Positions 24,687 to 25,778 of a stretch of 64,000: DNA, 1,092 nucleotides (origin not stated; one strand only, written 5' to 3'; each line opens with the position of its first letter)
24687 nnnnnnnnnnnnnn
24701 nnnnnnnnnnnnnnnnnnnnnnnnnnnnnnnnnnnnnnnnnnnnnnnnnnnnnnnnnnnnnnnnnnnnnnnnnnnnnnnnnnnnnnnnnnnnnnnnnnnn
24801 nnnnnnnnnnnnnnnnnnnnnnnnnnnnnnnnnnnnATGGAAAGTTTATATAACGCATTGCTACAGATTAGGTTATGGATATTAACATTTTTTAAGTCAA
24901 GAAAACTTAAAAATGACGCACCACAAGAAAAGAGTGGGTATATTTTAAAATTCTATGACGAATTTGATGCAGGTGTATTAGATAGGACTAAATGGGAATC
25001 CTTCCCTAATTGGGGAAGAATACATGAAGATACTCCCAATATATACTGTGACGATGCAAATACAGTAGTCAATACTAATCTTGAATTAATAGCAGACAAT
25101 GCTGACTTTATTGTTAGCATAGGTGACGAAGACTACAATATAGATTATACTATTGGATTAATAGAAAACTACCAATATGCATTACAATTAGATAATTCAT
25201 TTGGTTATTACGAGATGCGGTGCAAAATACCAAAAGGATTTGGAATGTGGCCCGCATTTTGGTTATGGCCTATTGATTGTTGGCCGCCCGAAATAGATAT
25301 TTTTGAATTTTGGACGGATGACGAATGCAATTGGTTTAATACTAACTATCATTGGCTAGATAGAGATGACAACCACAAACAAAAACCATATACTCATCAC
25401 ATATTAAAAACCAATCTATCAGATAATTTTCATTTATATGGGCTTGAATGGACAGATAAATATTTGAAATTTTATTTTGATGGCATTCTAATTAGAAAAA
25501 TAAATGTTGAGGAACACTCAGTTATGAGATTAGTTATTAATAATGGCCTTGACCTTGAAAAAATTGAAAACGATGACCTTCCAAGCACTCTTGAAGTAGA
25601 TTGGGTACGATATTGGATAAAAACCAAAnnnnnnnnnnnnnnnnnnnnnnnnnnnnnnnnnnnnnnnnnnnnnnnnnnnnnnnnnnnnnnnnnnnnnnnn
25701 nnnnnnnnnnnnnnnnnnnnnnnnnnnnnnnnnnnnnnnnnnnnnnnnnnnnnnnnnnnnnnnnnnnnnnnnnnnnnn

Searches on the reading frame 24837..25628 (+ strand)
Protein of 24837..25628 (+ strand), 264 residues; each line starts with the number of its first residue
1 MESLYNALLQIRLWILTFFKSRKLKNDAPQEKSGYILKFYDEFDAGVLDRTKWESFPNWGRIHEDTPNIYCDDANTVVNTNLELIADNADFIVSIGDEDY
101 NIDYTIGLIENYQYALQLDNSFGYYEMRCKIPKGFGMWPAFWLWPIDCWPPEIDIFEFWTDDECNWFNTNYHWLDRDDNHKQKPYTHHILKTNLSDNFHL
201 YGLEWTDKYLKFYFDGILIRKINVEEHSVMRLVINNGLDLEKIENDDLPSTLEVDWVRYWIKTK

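Call 19: search_protein_families(library=pfam, proteins=[window:24837-25628:+], max_evalue=0.01)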
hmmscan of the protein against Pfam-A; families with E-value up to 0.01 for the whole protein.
window:24837-25628:+ (264 aa): 1 family
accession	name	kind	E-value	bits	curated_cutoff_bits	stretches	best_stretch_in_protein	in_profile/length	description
PF00722.28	Glyco_hydro_16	-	3.1e-18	66.3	22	1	121-227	41-140/175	Glycosyl hydrolases family 16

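Call 20: search_protein_families(library=phrogs, proteins=[window:24837-25628:+], max_evalue=0.001)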
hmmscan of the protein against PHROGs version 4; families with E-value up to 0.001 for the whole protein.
window:24837-25628:+ (264 aa): 1 family
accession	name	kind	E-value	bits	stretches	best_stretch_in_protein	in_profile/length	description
phrog_17064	-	unknown function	3.5e-13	50.3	1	126-262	263-407/413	-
